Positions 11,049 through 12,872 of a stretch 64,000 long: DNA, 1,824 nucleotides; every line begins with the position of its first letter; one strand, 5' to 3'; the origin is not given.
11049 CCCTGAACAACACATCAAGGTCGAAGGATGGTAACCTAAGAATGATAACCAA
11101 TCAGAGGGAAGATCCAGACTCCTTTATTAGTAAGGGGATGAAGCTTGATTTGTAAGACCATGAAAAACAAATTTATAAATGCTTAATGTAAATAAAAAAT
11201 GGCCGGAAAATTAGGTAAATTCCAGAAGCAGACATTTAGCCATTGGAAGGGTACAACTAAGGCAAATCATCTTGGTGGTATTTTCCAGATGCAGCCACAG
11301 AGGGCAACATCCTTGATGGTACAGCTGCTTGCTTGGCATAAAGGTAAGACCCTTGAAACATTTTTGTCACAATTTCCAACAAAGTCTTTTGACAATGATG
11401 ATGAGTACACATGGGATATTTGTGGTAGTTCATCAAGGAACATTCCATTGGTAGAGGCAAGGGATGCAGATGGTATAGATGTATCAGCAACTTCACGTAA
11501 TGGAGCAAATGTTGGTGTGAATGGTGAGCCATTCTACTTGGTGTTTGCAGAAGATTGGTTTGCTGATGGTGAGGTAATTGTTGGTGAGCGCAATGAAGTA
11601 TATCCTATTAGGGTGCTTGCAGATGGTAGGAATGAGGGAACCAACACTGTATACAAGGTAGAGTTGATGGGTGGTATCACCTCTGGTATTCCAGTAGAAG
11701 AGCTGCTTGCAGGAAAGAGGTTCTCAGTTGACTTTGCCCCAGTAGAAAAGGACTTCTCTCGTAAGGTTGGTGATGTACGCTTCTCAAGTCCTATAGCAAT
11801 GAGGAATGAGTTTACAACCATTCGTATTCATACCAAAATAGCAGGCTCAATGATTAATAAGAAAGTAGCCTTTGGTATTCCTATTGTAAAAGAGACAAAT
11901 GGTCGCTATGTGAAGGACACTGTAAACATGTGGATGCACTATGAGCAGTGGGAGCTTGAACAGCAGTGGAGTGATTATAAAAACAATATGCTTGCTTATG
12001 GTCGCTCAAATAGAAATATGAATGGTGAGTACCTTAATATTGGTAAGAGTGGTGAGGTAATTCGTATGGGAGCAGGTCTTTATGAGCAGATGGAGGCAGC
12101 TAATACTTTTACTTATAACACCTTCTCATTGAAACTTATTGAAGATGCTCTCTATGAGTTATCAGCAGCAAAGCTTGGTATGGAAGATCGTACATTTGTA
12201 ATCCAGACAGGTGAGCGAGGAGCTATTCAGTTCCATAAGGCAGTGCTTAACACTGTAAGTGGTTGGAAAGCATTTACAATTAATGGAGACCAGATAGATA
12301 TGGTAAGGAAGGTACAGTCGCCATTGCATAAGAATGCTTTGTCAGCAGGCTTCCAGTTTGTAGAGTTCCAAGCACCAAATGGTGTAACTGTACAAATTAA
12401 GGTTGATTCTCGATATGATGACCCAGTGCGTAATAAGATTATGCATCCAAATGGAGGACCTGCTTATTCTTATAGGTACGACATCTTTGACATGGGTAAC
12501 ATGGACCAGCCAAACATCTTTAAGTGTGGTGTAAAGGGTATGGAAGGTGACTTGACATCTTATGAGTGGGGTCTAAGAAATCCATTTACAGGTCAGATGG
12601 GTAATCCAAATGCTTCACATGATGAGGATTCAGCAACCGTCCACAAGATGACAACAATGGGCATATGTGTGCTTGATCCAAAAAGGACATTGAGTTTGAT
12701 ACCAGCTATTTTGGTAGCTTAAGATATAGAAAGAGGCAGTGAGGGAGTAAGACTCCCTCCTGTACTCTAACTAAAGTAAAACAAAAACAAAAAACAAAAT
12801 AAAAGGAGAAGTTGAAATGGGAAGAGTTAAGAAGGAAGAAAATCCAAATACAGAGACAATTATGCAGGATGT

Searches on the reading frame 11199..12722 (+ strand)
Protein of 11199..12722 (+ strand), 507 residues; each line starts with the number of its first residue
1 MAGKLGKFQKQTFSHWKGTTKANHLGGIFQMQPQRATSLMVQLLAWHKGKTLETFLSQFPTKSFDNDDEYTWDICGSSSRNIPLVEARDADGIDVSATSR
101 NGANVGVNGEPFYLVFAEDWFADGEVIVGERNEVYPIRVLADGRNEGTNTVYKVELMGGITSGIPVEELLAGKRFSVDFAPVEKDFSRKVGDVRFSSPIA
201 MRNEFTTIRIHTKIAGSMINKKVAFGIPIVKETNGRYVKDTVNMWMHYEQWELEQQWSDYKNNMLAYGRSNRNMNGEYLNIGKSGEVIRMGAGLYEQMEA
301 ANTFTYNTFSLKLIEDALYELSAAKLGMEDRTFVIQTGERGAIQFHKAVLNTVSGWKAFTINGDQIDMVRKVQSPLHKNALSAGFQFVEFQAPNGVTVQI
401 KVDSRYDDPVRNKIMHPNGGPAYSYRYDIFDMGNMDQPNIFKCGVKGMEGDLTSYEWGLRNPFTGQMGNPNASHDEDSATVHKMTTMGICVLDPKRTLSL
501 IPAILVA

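Call 51: search_dna_similar(query=window:11199-12722:+, collection=phages, mode=protein, max_rows=12)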
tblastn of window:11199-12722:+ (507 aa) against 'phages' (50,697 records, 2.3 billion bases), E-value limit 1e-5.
Records with a match: 119; places in all: 120; records where one place covers at least 80% of the query: 109.
Best place of each record, by identity: 60-80% 50; <60% 69.
By first word of the organism name: uncultured 43; Bacteroides 30; Flavobacterium 29; Bacteriophage 4; IAS 2; Dulem 2; Cellulophaga 2; Azobacteroides 2; Kehishuvirus 1; bajarodcaudo 1; and 3 more.
By host as written in the record: - 49; Bacteroides intestinalis DSM 108646 25; Flavobacterium psychrophilum 950106-1/1 12; Flavobacterium psychrophilum 020612-2/1 3; Flavobacterium psychrophilum strain FPS-D10 3; Homo sapiens 2; Bacteroides intestinalis APC919/174 2; Bacteroides cellulosilyticus 2; and 15 more.
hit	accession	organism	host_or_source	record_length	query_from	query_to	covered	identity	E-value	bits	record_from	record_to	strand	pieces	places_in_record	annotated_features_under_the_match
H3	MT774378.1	uncultured phage cr106_1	human feces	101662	1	505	100%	67.3%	0e+0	730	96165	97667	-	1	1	major capsid protein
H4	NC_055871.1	uncultured phage cr106_1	human feces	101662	1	505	100%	67.3%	0e+0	730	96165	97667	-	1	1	major head protein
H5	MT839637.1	Bacteriophage sp.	human fecal samples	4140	1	505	100%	67.3%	0e+0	722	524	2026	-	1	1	record has no annotation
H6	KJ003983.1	IAS virus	Homo sapiens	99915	1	505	100%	67.3%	0e+0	708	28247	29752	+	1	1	record has no annotation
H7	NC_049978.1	IAS virus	Homo sapiens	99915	1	505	100%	67.3%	0e+0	708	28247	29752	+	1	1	major head protein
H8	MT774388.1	uncultured phage cr112_1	human feces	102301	1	505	100%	66.7%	0e+0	724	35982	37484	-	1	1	major capsid protein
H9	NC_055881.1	uncultured phage cr112_1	human feces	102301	1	505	100%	66.7%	0e+0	724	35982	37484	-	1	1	major head protein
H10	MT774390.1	uncultured phage cr85_1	human feces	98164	1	505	100%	66.5%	0e+0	714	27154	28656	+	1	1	major capsid protein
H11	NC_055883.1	uncultured phage cr85_1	human feces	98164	1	505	100%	66.5%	0e+0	714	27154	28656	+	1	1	major head protein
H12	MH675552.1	Bacteroides phage crAss001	Bacteroides intestinalis APC919/174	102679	1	505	100%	66.2%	0e+0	699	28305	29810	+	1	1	major capsid protein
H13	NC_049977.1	Bacteroides phage crAss001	Bacteroides intestinalis APC919/174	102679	1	505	100%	66.2%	0e+0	699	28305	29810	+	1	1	major head protein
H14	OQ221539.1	Bacteroides phage PhiCrAssBcn4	Bacteroides intestinalis DSM 108646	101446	1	505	100%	66.2%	0e+0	699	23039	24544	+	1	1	major capsid protein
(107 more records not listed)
